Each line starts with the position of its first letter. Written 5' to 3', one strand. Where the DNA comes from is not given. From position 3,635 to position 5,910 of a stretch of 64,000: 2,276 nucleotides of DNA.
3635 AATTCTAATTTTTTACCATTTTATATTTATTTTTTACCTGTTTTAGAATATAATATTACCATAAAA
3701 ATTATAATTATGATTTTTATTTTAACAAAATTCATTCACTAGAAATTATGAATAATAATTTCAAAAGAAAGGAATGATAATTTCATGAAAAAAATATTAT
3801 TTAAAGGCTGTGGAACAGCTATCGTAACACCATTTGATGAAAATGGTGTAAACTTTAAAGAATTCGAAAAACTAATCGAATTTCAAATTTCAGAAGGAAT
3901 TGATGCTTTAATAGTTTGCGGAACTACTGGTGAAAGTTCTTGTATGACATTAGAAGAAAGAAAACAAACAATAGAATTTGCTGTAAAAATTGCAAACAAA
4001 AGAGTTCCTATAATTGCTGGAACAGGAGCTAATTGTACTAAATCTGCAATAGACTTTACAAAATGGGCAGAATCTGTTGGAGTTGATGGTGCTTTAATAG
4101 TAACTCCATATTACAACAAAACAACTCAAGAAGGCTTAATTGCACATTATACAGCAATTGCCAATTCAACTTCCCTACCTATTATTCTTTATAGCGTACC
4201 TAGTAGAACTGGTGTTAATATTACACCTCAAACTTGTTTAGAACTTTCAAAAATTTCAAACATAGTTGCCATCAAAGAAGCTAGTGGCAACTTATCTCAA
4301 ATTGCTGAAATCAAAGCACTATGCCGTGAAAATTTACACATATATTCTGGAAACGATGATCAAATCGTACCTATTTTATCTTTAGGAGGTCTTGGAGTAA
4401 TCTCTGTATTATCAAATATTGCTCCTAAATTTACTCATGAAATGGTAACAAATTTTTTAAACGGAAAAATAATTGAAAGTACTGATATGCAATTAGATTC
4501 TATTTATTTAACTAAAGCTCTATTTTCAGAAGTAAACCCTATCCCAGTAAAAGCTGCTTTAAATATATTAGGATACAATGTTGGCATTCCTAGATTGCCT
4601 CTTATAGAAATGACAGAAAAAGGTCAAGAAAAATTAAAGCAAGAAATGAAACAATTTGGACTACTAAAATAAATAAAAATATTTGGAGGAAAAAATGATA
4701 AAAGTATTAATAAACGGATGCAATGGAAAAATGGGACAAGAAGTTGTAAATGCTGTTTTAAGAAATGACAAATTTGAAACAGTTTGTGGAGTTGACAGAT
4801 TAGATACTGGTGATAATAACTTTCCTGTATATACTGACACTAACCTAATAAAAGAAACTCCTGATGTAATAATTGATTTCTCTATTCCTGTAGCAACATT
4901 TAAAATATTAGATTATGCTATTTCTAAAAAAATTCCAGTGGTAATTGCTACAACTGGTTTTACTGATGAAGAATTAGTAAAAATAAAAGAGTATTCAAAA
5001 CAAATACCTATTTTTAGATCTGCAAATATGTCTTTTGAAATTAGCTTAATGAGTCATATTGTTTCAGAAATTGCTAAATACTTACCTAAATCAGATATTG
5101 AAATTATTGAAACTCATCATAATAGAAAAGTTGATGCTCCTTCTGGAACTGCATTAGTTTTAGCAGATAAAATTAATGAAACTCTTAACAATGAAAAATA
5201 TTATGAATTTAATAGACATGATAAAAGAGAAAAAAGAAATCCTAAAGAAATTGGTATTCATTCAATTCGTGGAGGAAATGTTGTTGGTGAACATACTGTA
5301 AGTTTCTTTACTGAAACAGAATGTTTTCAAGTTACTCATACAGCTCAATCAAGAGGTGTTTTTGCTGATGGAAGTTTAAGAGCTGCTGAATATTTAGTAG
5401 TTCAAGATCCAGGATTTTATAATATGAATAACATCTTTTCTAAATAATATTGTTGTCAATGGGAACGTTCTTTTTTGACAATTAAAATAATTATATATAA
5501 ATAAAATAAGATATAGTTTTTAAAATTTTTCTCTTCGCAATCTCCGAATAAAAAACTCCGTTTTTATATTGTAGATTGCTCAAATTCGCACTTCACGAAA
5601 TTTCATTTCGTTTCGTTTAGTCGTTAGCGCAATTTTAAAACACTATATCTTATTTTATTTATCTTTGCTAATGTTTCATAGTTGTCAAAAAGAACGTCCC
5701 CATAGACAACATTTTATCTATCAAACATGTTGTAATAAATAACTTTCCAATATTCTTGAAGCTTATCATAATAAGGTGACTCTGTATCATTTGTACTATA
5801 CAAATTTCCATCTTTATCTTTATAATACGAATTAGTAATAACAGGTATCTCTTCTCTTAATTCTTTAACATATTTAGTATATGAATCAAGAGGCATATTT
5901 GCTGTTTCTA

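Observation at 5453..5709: Three-copy nested-palindrome element with a conserved core of about 110 nt and a covarying hairpin (copy A)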

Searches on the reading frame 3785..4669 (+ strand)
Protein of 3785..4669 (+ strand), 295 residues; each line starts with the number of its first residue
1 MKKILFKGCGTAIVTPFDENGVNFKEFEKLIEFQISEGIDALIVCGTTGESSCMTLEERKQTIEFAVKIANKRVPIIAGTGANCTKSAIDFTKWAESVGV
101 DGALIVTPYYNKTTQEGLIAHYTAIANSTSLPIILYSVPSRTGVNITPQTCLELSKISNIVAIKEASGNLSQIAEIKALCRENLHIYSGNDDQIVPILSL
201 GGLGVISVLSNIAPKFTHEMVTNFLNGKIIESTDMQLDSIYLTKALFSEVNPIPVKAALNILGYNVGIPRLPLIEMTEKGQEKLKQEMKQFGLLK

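Call 19: find_encoding_contigs(protein=window:3785-4669:+, flank=6000, max_places=10)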
Protein window:3785-4669:+ (295 aa): 23 contigs read that carry it; 9 places shown.
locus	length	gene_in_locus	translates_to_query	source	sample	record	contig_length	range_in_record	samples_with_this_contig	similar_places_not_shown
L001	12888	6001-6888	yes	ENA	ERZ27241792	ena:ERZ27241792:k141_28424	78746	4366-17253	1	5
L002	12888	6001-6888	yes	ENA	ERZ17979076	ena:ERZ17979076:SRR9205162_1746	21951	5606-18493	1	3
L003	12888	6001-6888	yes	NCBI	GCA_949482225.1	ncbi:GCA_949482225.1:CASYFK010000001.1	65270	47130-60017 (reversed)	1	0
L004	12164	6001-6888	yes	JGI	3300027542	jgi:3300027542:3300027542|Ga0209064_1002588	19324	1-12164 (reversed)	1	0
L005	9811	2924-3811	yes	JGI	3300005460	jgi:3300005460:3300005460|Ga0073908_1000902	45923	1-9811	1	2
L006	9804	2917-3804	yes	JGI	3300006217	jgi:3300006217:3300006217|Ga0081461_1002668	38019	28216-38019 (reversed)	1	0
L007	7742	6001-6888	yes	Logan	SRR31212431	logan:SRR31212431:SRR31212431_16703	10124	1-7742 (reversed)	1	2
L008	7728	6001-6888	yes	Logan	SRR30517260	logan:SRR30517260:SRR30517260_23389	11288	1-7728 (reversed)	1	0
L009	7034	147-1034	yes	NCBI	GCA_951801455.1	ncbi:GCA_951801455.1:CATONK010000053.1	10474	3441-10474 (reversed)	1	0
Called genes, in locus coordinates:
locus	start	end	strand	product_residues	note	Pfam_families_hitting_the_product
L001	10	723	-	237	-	PF13560:HTH_31, PF01381:HTH_3, PF12844:HTH_19 (weak)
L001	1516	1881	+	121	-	PF08769:Spo0A_C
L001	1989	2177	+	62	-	-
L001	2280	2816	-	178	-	-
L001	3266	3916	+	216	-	PF01966:HD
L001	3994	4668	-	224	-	-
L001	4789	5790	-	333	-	PF01522:Polysacc_deac_1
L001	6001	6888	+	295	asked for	PF00701:DHDPS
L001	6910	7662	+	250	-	PF01113:DapB_N, PF05173:DapB_C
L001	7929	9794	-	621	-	PF00884:Sulfatase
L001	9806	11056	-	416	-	PF01704:UDPGP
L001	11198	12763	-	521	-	PF01943:Polysacc_synt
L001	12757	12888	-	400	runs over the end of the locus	-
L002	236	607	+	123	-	PF08769:Spo0A_C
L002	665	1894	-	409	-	-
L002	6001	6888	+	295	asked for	PF00701:DHDPS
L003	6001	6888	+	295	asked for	PF00701:DHDPS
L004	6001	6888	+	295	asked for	PF00701:DHDPS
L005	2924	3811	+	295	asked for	PF00701:DHDPS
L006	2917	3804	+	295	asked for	PF00701:DHDPS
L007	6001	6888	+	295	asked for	PF00701:DHDPS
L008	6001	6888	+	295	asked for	PF00701:DHDPS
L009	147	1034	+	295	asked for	PF00701:DHDPS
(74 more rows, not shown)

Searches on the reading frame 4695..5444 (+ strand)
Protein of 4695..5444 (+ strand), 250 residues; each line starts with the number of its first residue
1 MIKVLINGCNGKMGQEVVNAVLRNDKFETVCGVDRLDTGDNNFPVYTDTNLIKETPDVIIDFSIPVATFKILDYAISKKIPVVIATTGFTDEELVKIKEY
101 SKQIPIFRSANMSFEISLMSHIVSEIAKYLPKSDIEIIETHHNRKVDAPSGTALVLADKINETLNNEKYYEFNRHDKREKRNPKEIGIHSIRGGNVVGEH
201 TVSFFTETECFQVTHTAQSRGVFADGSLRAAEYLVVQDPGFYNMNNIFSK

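Call 38: find_homologous_proteins(query=window:4695-5444:+, max_evalue=1e-40)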
Query seq(250 aa) (250 aa): 4866 proteins with E <= 1e-40 among 8000 candidates; the best 120 are listed.
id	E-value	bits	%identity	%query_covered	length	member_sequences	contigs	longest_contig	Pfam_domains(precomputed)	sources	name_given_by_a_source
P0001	8.8e-159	544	61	86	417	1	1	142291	PF01113.27,PF05173.20,PF13380.13,PF14114.13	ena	-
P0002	1.5e-157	540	96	100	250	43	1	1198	PF01113.27,PF05173.20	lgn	-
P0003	8.2e-144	495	87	100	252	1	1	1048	PF01113.27,PF05173.20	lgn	-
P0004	1.4e-143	494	87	100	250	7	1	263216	PF01113.27,PF05173.20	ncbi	ncbi:MAG: 4-hydroxy-tetrahydrodipicolinate reductase [Clostridia bacterium]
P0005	4.9e-137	473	81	100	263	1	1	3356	PF01113.27,PF05173.20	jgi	-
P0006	1.0e-129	449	78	100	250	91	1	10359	PF01113.27,PF05173.20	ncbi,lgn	-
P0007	2.6e-129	448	79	100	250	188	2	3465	PF01113.27,PF05173.20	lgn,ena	-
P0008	3.1e-127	441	76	100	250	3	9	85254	PF01113.27,PF05173.20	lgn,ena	-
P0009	1.2e-125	436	76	100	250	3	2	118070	PF01113.27,PF05173.20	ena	-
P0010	1.0e-124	433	75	100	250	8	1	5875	PF01113.27,PF05173.20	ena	-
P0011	5.0e-123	427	75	99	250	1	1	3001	PF01113.27,PF05173.20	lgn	-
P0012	5.6e-123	427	74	100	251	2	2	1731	PF01113.27,PF05173.20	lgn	-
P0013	8.5e-123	426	74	100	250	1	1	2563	PF01113.27,PF05173.20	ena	-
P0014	1.4e-122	426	73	100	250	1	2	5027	PF01113.27,PF05173.20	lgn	-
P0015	2.0e-122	425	73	100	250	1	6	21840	PF01113.27,PF05173.20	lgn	-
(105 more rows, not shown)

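Call 39: find_encoding_contigs(protein=P0004, flank=10000, max_places=3)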
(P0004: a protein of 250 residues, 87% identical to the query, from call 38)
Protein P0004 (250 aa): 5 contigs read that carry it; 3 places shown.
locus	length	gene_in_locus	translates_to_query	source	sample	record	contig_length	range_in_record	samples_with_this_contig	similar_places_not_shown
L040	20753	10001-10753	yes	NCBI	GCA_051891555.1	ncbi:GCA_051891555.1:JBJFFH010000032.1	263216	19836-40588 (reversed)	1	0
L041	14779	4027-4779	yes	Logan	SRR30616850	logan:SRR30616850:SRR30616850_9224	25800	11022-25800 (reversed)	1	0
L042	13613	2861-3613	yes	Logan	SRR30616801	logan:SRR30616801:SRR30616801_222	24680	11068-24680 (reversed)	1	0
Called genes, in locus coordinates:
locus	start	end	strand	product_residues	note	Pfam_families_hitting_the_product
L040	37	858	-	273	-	-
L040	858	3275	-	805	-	-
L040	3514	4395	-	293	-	PF02899:Phage_int_SAM_1, PF13102:Phage_int_SAM_5 (weak), PF13495:Phage_int_SAM_4 (weak), PF00589:Phage_integrase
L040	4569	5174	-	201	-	PF01944:SpoIIM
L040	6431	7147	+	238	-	PF02353:CMAS (weak), PF13489:Methyltransf_23, PF13847:Methyltransf_31 (faint), PF08241:Methyltransf_11, PF13649:Methyltransf_25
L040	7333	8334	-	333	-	PF01522:Polysacc_deac_1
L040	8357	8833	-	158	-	PF00383:dCMP_cyt_deam_1, PF14437:MafB19-deam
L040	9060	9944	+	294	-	PF00701:DHDPS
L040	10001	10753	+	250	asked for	PF01113:DapB_N, PF05173:DapB_C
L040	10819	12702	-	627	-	PF00884:Sulfatase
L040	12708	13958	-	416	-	PF01704:UDPGP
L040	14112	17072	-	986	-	-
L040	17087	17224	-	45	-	-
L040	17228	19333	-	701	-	PF08239:SH3_3, PF01183:Glyco_hydro_25 (faint)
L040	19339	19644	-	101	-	-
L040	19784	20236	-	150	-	PF04892:VanZ-LLP1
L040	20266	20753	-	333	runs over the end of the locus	PF00106:adh_short, PF01073:3Beta_HSD, PF01370:Epimerase, PF02719:Polysacc_synt_2, PF04321:RmlD_sub_bind, PF05368:NmrA (weak), PF08659:KR, PF16363:GDP_Man_Dehyd, +2 more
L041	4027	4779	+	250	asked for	PF01113:DapB_N, PF05173:DapB_C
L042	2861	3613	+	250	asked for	PF01113:DapB_N, PF05173:DapB_C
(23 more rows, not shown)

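Call 40: find_encoding_contigs(protein=P0009, flank=10000, max_places=3)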
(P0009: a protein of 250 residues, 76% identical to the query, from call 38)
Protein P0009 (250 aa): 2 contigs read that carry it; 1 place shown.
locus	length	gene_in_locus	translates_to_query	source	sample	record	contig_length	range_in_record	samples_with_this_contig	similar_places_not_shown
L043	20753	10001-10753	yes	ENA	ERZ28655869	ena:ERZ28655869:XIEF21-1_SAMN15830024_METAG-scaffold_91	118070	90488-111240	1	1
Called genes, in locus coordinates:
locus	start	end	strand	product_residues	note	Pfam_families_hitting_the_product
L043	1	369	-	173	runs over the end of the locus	-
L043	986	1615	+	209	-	-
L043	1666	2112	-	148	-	-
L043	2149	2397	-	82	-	PF02498:Bro-N (faint)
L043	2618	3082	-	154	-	-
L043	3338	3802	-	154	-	-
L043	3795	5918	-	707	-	-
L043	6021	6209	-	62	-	-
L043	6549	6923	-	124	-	PF06250:YhcG_C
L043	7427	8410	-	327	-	PF01522:Polysacc_deac_1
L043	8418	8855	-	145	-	PF00383:dCMP_cyt_deam_1, PF14437:MafB19-deam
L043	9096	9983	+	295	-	PF00701:DHDPS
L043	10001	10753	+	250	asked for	PF01113:DapB_N, PF05173:DapB_C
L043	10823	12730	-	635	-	PF00884:Sulfatase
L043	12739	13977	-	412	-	PF01704:UDPGP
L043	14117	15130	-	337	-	PF00106:adh_short (weak), PF01073:3Beta_HSD, PF01370:Epimerase, PF02719:Polysacc_synt_2, PF04321:RmlD_sub_bind, PF08659:KR (weak), PF13460:NAD_binding_10 (weak), PF16363:GDP_Man_Dehyd, +2 more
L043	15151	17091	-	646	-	PF00122:E1-E2_ATPase, PF00702:Hydrolase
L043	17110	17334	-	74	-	PF00403:HMA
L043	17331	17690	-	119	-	PF12840:HTH_20, PF01022:HTH_5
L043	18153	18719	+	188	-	PF04011:LemA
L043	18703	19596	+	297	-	-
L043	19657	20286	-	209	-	-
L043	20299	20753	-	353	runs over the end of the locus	PF17231:DUF5305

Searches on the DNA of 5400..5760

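Call 48: search_rna_families(source=window, start=5400, end=5760, threshold=evalue, max_evalue=10)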
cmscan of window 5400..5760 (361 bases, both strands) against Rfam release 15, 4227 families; matches with E-value up to 10: 0.
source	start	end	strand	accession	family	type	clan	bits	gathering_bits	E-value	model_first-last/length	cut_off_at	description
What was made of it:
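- On Any Rfam 15 RNA family: There was no hit at E<=10 on 5400-5760 (call 48).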
